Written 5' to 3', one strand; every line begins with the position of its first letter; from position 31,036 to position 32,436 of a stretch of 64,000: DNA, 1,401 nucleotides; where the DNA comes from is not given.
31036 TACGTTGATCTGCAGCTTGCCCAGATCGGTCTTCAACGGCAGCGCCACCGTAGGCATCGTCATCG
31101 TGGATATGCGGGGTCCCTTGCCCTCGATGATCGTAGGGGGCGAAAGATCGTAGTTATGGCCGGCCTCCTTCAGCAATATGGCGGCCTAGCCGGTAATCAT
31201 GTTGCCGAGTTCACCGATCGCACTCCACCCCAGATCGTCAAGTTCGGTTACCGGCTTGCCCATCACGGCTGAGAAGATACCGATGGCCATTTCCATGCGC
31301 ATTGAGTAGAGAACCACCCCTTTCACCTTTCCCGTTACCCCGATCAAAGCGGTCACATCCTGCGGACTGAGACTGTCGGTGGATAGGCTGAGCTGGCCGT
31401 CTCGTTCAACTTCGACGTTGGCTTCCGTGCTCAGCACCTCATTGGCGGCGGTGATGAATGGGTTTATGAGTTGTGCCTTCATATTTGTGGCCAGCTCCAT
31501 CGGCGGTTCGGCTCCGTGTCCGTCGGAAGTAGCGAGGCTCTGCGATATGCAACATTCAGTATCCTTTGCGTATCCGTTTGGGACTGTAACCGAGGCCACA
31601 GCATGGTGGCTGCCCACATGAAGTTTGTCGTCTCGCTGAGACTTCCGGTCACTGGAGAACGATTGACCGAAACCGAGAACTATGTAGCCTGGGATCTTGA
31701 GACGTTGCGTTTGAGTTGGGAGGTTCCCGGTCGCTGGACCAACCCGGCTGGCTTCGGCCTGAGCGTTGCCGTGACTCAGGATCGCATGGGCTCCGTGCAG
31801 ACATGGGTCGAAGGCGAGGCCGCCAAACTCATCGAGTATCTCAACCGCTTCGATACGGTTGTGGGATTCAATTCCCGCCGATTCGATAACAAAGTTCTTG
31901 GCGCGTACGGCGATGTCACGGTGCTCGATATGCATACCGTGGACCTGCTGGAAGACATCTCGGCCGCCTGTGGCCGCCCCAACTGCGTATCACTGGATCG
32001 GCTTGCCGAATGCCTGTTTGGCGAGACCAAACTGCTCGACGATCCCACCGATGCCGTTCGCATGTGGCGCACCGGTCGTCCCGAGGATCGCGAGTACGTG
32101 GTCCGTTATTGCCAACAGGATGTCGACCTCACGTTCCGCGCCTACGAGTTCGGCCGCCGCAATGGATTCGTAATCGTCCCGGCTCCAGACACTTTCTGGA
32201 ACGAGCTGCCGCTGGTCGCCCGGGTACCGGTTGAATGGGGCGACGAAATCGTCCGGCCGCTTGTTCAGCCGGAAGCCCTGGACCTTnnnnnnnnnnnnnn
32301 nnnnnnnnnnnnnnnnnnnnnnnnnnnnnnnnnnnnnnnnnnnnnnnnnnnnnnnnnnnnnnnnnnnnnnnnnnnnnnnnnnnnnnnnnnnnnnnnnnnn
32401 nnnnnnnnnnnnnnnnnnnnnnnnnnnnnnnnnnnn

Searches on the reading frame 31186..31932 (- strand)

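Call 11: search_protein_families(library=pfam, proteins=[window:31186-31932:-], max_evalue=0.001)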
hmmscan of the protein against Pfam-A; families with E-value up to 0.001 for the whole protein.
window:31186-31932:- (248 aa): 1 family
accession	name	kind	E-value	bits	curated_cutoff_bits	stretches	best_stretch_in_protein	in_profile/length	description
PF13690.11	CheX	-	1.9e-08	34.7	27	1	193-248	1-55/94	Chemotaxis phosphatase CheX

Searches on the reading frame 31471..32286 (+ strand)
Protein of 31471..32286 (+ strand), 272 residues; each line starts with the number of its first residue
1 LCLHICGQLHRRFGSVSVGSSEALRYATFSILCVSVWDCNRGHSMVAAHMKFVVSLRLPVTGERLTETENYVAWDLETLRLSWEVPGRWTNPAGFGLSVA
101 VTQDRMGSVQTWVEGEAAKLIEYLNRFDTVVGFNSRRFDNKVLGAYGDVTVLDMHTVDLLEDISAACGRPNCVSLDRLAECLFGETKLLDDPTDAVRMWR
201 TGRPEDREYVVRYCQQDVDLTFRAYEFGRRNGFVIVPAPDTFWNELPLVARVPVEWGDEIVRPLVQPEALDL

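Call 11: search_protein_families(library=pfam, proteins=[window:31471-32286:+], max_evalue=0.001)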
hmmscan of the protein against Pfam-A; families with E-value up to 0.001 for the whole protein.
window:31471-32286:+ (272 aa): 1 family
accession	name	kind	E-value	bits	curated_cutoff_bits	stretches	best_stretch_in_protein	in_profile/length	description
PF13482.12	RNase_H_2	-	0.00069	20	22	1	120-223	51-159/165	RNase_H superfamily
